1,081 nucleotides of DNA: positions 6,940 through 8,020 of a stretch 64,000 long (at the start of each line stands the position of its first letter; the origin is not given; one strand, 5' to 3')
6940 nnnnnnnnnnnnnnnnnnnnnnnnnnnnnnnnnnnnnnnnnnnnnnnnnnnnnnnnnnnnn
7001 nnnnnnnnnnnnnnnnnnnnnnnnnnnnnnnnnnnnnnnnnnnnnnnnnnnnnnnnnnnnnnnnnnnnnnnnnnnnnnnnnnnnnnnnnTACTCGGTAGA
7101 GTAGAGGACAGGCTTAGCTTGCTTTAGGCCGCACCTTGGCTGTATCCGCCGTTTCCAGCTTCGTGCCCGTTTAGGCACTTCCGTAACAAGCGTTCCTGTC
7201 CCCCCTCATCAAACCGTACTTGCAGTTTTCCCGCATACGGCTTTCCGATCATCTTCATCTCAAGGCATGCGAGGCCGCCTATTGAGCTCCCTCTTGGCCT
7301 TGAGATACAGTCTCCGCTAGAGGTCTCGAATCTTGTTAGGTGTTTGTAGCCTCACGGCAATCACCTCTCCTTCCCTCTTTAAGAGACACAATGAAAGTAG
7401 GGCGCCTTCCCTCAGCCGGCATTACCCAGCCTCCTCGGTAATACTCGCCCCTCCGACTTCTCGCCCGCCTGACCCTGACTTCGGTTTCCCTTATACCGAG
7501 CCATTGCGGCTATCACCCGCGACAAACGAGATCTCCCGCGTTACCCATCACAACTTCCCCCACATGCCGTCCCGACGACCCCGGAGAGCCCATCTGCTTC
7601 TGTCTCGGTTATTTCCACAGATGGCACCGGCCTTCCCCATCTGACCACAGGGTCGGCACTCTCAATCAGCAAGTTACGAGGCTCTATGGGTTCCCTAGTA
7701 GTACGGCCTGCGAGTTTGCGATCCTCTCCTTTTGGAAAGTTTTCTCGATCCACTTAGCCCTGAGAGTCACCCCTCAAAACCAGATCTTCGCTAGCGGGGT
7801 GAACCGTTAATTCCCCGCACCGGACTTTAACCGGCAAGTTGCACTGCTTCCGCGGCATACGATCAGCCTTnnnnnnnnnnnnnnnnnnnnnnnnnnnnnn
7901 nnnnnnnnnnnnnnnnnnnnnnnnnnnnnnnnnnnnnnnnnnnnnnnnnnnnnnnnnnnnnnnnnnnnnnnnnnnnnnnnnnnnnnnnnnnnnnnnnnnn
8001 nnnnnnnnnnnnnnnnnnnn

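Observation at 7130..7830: ORF-less group II intron-like RNA immediately downstream of the comM stop, same strand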

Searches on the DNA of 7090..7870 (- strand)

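Call 12: search_dna_similar(query=window:7090-7870:-, collection=plasmids, mode=distant, max_rows=30)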
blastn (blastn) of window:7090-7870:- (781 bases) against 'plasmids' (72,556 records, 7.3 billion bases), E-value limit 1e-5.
Records with a match: 87; places in all: 129; records where one place covers at least 80% of the query: 0.
Best place of each record, by identity: 90-95% 6; 80-90% 57; 60-80% 24.
By first word of the organism name: Leptospira 21; Streptomyces 16; Rhizobium 15; Mesorhizobium 5; Bradyrhizobium 5; Sinorhizobium 4; Escherichia 4; Paenibacillus 3; Bacillus 3; Enterococcus 2; and 9 more.
By predicted mobility (MOB-suite, as given by PLSDB): non-mobilizable 53; conjugative 22; mobilizable 12.
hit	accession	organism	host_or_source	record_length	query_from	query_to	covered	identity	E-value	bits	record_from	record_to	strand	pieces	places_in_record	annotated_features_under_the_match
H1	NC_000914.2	Sinorhizobium fredii NGR234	-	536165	413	585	22%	71.9%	2e-7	64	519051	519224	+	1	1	reverse transcriptase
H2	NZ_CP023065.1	Sinorhizobium sp. CCBAU 05631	G.max,nodule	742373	413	585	22%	71.3%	9e-6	60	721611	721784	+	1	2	hypothetical protein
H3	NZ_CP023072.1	Sinorhizobium fredii CCBAU 83666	G.max,nodule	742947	413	585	22%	71.3%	9e-6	60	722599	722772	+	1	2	hypothetical protein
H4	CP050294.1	Mesorhizobium loti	Oxytropis kamtschatica,cell ...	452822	428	585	20%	71.6%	2e-7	64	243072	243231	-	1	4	ltrA: group II intron reverse transcriptase/maturase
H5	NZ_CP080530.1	Mesorhizobium sp. AR02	Oxytropis sp.,Cell culture,root nodule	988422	428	585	20%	71.6%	2e-7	64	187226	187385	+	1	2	ltrA: group II intron reverse transcriptase/maturase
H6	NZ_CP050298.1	Mesorhizobium huakuii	Oxytropis kamtschatica,cell ...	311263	428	585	20%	71.6%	2e-7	64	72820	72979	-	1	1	ltrA: group II intron reverse transcriptase/maturase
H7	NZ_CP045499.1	Mesorhizobium sp. INR15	pure culture,nutrient broth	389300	428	585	20%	71.0%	9e-6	60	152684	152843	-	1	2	hypothetical protein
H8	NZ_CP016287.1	Rhizobium leguminosarum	Vavilovia formosa,cell culture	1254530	438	585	19%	73.0%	4e-10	73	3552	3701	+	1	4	record has no annotation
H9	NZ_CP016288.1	Rhizobium leguminosarum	Vavilovia formosa,cell culture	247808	438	585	19%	73.0%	4e-10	73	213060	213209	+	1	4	ltrA: group II intron reverse transcriptase/maturase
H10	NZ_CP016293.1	Rhizobium leguminosarum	Vavilovia formosa,cell culture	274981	438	585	19%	73.0%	4e-10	73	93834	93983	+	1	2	ltrA: group II intron reverse transcriptase/maturase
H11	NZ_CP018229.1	Rhizobium leguminosarum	Vavilovia formosa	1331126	438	585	19%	73.0%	4e-10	73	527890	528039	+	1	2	record has no annotation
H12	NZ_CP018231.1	Rhizobium leguminosarum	Vavilovia formosa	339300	438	585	19%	73.0%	4e-10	73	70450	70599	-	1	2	ltrA: group II intron reverse transcriptase/maturase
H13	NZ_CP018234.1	Rhizobium leguminosarum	Vavilovia formosa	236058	438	585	19%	73.0%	4e-10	73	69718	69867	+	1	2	ltrA: group II intron reverse transcriptase/maturase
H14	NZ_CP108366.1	Streptomyces sp. NBC_01340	-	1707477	592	678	11%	79.8%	5e-9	70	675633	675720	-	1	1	none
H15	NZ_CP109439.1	Streptomyces sp. NBC_01483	-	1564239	592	678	11%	79.8%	5e-9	70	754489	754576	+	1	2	none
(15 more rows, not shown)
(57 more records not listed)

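Call 14: get_annotated_region(hit=H9, flank=3000)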
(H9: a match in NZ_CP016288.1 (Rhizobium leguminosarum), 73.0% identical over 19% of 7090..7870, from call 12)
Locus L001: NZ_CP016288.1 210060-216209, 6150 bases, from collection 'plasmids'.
description: Rhizobium leguminosarum strain Vaf10 plasmid unnamed7, complete sequence
organism: Rhizobium leguminosarum (NCBI taxid 384)
taxonomy: Bacteria; Pseudomonadota; Alphaproteobacteria; Hyphomicrobiales; Rhizobiaceae; Rhizobium; Rhizobium leguminosarum
host: -; source: Vavilovia formosa,cell culture; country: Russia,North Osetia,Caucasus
typing (MOB-suite, as given by PLSDB): conjugative; replicon rep_cluster_512; relaxase MOBP; mating-pair formation MPF_T
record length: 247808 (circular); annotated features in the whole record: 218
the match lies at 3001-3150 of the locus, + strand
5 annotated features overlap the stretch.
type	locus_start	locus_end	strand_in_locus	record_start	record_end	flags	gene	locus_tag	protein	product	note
CDS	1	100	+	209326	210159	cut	-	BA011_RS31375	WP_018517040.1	carbohydrate ABC transporter permease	GO:0008643 - carbohydrate transport [Evidence IEA]; GO:0055085 - transmembrane transport [Evidence IEA]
CDS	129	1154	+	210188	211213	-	-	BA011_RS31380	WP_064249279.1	Gfo/Idh/MocA family oxidoreductase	-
CDS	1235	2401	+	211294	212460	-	ugpC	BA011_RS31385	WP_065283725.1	sn-glycerol-3-phosphate ABC transporter ATP-binding protein UgpC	-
CDS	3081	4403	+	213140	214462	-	ltrA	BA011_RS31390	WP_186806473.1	group II intron reverse transcriptase/maturase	GO:0000373 - Group II intron splicing [Evidence IEA]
CDS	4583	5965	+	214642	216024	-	-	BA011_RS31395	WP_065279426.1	IS1380 family transposase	-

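Call 15: get_annotated_region(hit=H1, flank=3000)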
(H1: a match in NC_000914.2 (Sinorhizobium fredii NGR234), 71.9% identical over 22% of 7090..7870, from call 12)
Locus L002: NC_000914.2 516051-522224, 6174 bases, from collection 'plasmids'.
description: Sinorhizobium fredii NGR234 plasmid pNGR234a, complete sequence
organism: Sinorhizobium fredii NGR234 (NCBI taxid 394)
taxonomy: Bacteria; Pseudomonadota; Alphaproteobacteria; Hyphomicrobiales; Rhizobiaceae; Sinorhizobium; Sinorhizobium fredii; Sinorhizobium fredii NGR234
host: -; source: -; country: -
typing (MOB-suite, as given by PLSDB): conjugative; replicon rep_cluster_473; relaxase MOBQ; mating-pair formation MPF_T
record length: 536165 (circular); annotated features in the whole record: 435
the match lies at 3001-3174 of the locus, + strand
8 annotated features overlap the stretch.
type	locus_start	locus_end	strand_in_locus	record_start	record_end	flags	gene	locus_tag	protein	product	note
CDS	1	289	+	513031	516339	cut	traA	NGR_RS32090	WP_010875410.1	Ti-type conjugative transfer relaxase TraA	-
CDS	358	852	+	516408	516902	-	traF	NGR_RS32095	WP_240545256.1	conjugative transfer signal peptidase TraF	-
CDS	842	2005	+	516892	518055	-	-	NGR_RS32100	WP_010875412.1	conjugal transfer protein TraB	-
CDS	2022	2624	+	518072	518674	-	-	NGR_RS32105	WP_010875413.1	TraH family protein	GO:0000160 - phosphorelay signal transduction system [Evidence IEA]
CDS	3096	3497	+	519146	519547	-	-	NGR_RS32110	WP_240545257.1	reverse transcriptase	-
CDS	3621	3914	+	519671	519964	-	-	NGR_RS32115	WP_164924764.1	hypothetical protein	-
CDS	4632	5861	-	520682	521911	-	-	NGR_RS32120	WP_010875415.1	HipA domain-containing protein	-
CDS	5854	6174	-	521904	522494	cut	-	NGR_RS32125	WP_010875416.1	helix-turn-helix transcriptional regulator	-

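Call 19: search_rna_families(sources=[L001, L002], threshold=gathering, show_alignments=4)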
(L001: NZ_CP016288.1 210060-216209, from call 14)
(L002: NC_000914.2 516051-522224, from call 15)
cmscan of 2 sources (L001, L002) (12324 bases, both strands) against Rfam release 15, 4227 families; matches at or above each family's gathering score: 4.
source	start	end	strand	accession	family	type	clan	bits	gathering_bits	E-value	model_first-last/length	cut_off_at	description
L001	2613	2752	+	RF02003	group-II-D1D4-4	Intron;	CL00102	102.8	49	1.5e-22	1-138/138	no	Group II catalytic intron D1-D4-4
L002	1286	1377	-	RF02506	Atu_Ti1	Gene; sRNA;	-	82.8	55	1e-11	1-92/92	no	Rhizobiales sRNA Atu_Ti1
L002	2669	2805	+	RF02003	group-II-D1D4-4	Intron;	CL00102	76.7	49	9.4e-16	1-138/138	no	Group II catalytic intron D1-D4-4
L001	4413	4502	+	RF00029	Intron_gpII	Intron;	-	44.3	40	3.7e-06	1-77/77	no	Group II catalytic intron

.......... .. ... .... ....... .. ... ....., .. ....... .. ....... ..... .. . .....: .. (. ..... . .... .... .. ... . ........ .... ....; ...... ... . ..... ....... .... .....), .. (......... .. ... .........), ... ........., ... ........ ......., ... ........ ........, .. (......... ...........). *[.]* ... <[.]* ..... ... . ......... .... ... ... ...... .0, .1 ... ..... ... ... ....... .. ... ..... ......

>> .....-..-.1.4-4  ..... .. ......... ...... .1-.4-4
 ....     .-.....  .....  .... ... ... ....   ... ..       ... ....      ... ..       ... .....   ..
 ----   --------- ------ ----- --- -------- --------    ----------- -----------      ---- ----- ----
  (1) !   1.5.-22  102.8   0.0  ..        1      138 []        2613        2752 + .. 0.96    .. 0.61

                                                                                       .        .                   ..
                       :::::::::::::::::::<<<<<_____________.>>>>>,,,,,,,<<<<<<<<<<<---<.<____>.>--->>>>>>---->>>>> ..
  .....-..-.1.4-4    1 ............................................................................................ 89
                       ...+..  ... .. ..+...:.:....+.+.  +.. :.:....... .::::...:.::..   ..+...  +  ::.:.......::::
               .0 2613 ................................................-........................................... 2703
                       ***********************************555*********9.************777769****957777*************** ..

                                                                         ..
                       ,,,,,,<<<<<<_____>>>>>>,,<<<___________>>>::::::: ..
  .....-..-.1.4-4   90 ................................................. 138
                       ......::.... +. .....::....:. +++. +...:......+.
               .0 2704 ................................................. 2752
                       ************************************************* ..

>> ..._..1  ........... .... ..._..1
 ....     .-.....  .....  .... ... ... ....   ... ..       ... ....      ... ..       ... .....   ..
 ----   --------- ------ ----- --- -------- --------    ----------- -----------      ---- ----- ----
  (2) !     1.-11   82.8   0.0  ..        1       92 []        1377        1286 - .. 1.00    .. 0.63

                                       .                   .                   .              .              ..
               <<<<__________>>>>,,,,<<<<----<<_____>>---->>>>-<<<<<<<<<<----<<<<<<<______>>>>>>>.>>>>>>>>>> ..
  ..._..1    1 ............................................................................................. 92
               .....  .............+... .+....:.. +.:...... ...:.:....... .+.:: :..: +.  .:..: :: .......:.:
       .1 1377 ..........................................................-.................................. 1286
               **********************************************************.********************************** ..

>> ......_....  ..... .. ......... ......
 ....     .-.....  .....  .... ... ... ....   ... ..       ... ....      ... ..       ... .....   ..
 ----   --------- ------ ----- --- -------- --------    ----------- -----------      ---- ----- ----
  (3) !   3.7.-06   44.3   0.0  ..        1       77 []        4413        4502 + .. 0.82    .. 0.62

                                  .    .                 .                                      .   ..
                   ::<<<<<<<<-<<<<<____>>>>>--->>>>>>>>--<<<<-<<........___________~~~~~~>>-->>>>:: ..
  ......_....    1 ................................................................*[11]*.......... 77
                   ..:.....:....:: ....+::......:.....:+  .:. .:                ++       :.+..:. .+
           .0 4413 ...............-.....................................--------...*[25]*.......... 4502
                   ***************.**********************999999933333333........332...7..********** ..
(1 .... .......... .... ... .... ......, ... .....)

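Call 81: build_rna_model(alignment_id=A5, structure=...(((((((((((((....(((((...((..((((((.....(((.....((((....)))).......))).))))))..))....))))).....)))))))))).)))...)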
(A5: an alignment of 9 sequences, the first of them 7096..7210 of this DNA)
Model R1 built from alignment A5 (9 sequences, 115 columns); structure: as given.
model positions 115; base pairs 33; branch points 0; effective number of sequences 0.82; information 0.589 bits per position. Calibrated on 0.2 Mb of random sequence (short: E-values are rough).
structure used (alignment columns):
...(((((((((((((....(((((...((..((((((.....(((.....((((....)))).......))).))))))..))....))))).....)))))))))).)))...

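Call 82: search_with_rna_model(model_id=R1, sources=[window, L010, L011, L012, L013, L014, L015, L016, L017, L018, L019, L023, L024, L026, L027, L028, L029, L032, L033, L036, L040, L041, L042, L043, L044, L045, L046, L048, L051, L052, L053, L055, L057, L058, L059, L061, L063, L066, L067, L068, L069, L071, L072, L074, L075, L077, L080, L081, L083, L084, L085, L086, L087, L088, L090, L093, L095, L098, L100, L104, L105, L106, L108, L109, L111, L114, L115, L116, L119, L121, L124, L127, L129, L130, L131, L132, L135, L007], max_evalue=0.001, make_alignment=true)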
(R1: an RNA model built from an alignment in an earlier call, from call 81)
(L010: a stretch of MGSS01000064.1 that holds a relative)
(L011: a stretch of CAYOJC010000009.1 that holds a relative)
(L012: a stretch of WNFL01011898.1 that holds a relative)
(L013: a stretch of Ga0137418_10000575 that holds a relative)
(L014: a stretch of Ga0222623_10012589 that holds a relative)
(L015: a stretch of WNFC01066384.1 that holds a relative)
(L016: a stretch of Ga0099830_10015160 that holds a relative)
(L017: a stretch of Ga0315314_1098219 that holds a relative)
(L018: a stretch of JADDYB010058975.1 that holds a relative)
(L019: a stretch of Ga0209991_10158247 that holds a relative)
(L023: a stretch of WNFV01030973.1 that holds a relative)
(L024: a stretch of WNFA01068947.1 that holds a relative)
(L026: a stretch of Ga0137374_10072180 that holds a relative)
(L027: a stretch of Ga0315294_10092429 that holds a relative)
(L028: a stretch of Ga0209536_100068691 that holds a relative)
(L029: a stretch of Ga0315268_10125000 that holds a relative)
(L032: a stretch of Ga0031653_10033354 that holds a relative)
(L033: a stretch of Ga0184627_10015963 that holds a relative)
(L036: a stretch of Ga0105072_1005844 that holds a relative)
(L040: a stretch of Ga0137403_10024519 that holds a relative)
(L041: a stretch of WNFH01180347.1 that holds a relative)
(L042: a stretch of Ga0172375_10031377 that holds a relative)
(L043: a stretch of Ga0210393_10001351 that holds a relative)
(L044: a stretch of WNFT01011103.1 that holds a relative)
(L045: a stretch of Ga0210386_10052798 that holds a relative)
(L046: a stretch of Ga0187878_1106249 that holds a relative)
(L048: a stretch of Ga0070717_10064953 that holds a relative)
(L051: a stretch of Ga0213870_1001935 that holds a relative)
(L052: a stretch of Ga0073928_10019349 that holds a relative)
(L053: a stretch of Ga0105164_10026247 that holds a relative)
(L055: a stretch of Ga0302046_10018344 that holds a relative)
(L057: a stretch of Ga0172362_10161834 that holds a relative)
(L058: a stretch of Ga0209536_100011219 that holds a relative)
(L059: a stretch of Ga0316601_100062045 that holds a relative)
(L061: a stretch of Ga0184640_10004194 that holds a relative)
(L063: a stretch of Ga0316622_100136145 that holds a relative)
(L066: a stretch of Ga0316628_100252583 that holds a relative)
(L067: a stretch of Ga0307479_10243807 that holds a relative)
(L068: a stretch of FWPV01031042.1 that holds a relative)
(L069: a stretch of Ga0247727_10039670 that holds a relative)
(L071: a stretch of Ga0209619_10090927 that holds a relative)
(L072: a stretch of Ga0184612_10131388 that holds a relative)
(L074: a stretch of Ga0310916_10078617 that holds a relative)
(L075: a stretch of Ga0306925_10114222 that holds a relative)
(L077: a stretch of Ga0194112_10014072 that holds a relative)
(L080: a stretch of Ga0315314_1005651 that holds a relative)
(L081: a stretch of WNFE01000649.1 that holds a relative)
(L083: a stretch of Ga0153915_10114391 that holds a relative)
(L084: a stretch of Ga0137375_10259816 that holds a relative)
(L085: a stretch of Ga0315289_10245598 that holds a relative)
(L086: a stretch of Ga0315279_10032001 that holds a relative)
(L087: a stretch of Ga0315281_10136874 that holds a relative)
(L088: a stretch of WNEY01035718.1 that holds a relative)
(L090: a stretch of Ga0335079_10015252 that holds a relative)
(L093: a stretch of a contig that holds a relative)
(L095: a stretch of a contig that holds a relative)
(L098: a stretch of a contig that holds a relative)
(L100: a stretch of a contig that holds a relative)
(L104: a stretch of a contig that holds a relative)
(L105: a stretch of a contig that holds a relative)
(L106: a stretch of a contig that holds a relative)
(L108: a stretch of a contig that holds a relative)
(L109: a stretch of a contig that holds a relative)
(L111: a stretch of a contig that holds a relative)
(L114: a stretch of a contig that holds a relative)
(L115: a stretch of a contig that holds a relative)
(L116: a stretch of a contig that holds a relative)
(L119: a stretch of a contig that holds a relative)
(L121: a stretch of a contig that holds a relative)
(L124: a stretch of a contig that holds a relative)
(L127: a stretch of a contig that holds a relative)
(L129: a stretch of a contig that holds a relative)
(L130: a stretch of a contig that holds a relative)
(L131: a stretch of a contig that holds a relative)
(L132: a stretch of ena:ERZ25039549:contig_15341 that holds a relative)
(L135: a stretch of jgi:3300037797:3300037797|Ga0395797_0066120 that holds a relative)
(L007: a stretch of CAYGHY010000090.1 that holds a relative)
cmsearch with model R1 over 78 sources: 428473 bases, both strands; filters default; matches with E-value up to 0.001: 80.
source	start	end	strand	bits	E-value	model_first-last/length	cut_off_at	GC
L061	8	122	+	137.7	6.7e-30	1-115/115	no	0.57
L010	2834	2948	+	136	1.7e-29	1-115/115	no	0.54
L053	350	464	+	135.8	1.9e-29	1-115/115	no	0.52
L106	1010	1124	-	132.3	1.3e-28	1-115/115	no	0.54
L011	1647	1761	-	131.4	2.1e-28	1-115/115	no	0.57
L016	4298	4412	-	130.8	2.9e-28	1-115/115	no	0.57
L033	1692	1806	+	130.4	3.7e-28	1-115/115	no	0.54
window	7096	7210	-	130.4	3.7e-28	1-115/115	no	0.57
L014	2960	3074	+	129.8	5.1e-28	1-115/115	no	0.54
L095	10055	10170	-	124.1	1.2e-26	1-115/115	no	0.53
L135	2688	2803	+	120.6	8.3e-26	1-115/115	no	0.53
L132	5376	5490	+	116.6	7.6e-25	1-115/115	no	0.58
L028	895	1009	-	105.2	4.1e-22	1-115/115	no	0.62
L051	203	313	+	97.6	2.6e-20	1-115/115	no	0.55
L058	5865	5979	+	94.5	1.5e-19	1-115/115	no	0.61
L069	951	1066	+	85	2.8e-17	1-115/115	no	0.66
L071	1683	1797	+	83.4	6.6e-17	1-115/115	no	0.62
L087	2617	2731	+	82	1.5e-16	1-115/115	no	0.63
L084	164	278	-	81.6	1.8e-16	1-115/115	no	0.66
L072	1091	1203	-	81.3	2.1e-16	1-115/115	no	0.63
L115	243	356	-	81.2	2.2e-16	1-115/115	no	0.69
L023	4680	4792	-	80.6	3.1e-16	1-115/115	no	0.64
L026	3272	3384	-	80.6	3.1e-16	1-115/115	no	0.64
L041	194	306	-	80.3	3.6e-16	1-115/115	no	0.64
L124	2618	2732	+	79.3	6.2e-16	1-115/115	no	0.67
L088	3956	4068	+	78.1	1.2e-15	1-115/115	no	0.65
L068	318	429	-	76.7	2.7e-15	1-115/115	no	0.58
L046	993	1106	-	76.5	2.9e-15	1-115/115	no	0.62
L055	59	173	+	76.3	3.3e-15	1-115/115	no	0.63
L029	32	143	-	75.7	4.6e-15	1-115/115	no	0.54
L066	121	232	-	74.1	1.1e-14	1-115/115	no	0.55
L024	2809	2922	-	73.6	1.4e-14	1-115/115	no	0.62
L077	160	271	-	73.5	1.6e-14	1-115/115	no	0.55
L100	360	471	-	73.4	1.6e-14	1-115/115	no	0.58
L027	2005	2116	+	73.2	1.8e-14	1-115/115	no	0.56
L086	1199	1310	+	73.2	1.8e-14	1-115/115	no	0.56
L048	2645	2758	+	72.9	2.1e-14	1-115/115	no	0.61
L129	978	1089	+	72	3.5e-14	1-115/115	no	0.6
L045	1941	2054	+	72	3.5e-14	1-115/115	no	0.63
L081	10926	11039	-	71.7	4.3e-14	1-115/115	no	0.62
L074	2403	2511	+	71.2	5.6e-14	1-115/115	no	0.6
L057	1470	1581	+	71.2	5.6e-14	1-115/115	no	0.56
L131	587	699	-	70.9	6.6e-14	1-115/115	no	0.61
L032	560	674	-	70.7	7.4e-14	1-115/115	no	0.63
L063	2125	2239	-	70.7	7.4e-14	1-115/115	no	0.63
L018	225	336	+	70.3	8.8e-14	1-115/115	no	0.57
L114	2608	2720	+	70.1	9.9e-14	1-115/115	no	0.63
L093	383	496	-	69.8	1.2e-13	1-115/115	no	0.61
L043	633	746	-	69.7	1.2e-13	1-115/115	no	0.59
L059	339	451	+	69.5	1.4e-13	1-115/115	no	0.58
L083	127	238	-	69.1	1.7e-13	1-115/115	no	0.57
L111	1337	1448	+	68.9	1.9e-13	1-115/115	no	0.6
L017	13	124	+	68.3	2.7e-13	1-115/115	no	0.56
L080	8870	8981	-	68.3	2.7e-13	1-115/115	no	0.56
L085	269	380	-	67.9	3.3e-13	1-115/115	no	0.54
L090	2869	2981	+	67.8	3.5e-13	1-115/115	no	0.61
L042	128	239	-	67.6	4e-13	1-115/115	no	0.54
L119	9183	9294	+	67.6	4e-13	1-115/115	no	0.62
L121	8618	8729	-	67.5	4.2e-13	1-115/115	no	0.59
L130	783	897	+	67.5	4.3e-13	1-115/115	no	0.55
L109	1353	1468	+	67.4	4.4e-13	1-115/115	no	0.61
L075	844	957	-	67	5.6e-13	1-115/115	no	0.61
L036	386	500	-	65.9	1e-12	1-115/115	no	0.56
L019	358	469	-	65.7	1.1e-12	1-115/115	no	0.51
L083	2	108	-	64.3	2.4e-12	1-115/115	no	0.54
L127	670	783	+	63.7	3.3e-12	1-115/115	no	0.6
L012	5815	5928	+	63.7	3.4e-12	1-115/115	no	0.61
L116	605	710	-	63.7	3.4e-12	1-115/115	no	0.66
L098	638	749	-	63.5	3.9e-12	1-115/115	no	0.58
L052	6820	6932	+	63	5e-12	1-115/115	no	0.64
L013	9511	9623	+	62.7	5.8e-12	1-115/115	no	0.6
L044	1751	1864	+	62.3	7.5e-12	1-115/115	no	0.61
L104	3793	3906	-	61.4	1.2e-11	1-115/115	no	0.57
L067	1001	1114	-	61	1.5e-11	1-115/115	no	0.61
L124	586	699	-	59.8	3e-11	1-115/115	no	0.67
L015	2122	2235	+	59.7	3.1e-11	1-115/115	no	0.58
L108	1623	1736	-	58.7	5.3e-11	1-115/115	no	0.57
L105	1292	1405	+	57.9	8.3e-11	1-115/115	no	0.6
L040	5549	5661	+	57.9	8.5e-11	1-115/115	no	0.57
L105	1415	1528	-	38.6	3.5e-06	1-115/115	no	0.56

Alignment A6: 80 matches aligned to the model, 138 columns, each read 5' to 3' on its own strand. Consensus structure (alignment columns), stored with it:
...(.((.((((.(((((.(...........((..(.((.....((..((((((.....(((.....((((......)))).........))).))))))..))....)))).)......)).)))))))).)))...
